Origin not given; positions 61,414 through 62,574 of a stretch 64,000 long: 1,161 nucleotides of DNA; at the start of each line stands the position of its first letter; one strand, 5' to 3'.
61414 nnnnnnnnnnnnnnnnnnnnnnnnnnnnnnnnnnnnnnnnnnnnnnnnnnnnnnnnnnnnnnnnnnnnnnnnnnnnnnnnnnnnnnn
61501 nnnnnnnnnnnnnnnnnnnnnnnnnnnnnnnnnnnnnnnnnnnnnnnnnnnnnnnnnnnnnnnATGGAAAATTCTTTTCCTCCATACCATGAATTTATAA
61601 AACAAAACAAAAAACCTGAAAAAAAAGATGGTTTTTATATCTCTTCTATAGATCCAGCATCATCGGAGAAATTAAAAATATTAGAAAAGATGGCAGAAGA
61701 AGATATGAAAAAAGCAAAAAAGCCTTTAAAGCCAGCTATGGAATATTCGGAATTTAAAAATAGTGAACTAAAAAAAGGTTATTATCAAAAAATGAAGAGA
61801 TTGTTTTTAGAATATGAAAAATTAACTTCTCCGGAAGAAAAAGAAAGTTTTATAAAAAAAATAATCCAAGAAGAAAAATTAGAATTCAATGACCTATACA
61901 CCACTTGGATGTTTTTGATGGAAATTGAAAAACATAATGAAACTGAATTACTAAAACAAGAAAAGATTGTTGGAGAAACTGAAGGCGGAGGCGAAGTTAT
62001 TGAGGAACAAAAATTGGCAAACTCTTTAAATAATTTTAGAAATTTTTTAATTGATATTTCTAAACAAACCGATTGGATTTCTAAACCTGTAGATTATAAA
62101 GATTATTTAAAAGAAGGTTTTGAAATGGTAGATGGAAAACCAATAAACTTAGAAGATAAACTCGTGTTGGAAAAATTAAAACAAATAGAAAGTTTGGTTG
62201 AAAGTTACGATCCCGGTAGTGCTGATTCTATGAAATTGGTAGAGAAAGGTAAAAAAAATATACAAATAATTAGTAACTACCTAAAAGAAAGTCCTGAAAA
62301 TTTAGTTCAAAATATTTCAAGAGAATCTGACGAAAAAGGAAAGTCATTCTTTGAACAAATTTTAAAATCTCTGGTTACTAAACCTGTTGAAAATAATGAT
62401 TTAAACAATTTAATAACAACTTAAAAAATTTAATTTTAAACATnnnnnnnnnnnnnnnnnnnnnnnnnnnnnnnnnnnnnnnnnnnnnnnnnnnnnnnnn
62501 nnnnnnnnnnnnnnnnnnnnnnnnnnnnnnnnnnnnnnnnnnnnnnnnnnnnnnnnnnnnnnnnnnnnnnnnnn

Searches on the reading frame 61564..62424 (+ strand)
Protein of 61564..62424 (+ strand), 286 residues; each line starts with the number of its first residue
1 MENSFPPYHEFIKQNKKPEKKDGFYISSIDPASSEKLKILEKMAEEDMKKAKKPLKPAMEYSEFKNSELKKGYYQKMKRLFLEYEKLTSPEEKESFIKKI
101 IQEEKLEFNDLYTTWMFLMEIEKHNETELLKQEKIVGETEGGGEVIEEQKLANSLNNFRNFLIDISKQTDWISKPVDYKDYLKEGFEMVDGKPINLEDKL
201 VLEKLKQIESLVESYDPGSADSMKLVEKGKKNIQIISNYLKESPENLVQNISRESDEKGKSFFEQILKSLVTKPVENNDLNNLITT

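Call 90: find_encoding_contigs(protein=window:61564-62424:+, flank=10000, max_places=2)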
Protein window:61564-62424:+ (286 aa): 7 contigs read that carry it; 2 places shown.
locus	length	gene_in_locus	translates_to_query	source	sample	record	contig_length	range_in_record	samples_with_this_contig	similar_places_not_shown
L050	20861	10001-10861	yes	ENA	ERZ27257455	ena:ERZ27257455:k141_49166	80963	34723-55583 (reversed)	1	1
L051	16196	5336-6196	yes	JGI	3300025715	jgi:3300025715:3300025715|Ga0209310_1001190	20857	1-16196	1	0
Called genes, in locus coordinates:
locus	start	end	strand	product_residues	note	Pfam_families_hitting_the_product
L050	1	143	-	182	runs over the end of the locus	PF00347:Ribosomal_L6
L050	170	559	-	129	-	PF00410:Ribosomal_S8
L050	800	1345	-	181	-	PF00281:Ribosomal_L5, PF00673:Ribosomal_L5_C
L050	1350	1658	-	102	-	PF00467:KOW, PF17136:ribosomal_L24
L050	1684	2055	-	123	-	PF00238:Ribosomal_L14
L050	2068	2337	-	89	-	PF00366:Ribosomal_S17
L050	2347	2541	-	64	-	PF00831:Ribosomal_L29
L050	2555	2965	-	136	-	PF00252:Ribosomal_L16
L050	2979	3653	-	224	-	PF07650:KH_2, PF00189:Ribosomal_S3_C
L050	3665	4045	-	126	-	PF00237:Ribosomal_L22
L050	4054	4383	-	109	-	PF00203:Ribosomal_S19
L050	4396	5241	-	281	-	PF00181:Ribosomal_L2_N, PF03947:Ribosomal_L2_C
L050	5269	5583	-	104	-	PF00276:Ribosomal_L23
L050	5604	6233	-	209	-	PF00573:Ribosomal_L4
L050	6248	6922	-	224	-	PF00297:Ribosomal_L3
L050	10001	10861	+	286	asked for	-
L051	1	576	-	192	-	?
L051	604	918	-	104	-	PF00276:Ribosomal_L23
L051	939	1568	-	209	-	PF00573:Ribosomal_L4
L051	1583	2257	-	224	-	PF00297:Ribosomal_L3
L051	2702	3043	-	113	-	PF00338:Ribosomal_S10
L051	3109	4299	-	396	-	PF00009:GTP_EFTU, PF03144:GTP_EFTU_D2, PF03143:GTP_EFTU_D3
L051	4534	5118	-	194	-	-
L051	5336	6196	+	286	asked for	-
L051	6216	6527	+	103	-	-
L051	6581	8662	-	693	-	PF00009:GTP_EFTU, PF03144:GTP_EFTU_D2, PF22042:EF-G_D2, PF14492:EFG_III, PF16658:RF3_C (weak), PF03764:EFG_IV, PF00679:EFG_C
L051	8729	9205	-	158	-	PF00177:Ribosomal_S7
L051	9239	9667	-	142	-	PF00164:Ribosom_S12_S23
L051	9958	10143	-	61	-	-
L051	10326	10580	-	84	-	PF18955:DUF5698 (weak)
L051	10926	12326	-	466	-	PF27218:MJ0043_C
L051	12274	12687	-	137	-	-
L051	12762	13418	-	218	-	PF00849:PseudoU_synth_2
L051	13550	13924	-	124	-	-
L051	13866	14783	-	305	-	PF10672:Methyltrans_SAM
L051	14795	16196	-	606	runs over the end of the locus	PF13230:GATase_4 (weak), PF13522:GATase_6, PF13537:GATase_7, PF01380:SIS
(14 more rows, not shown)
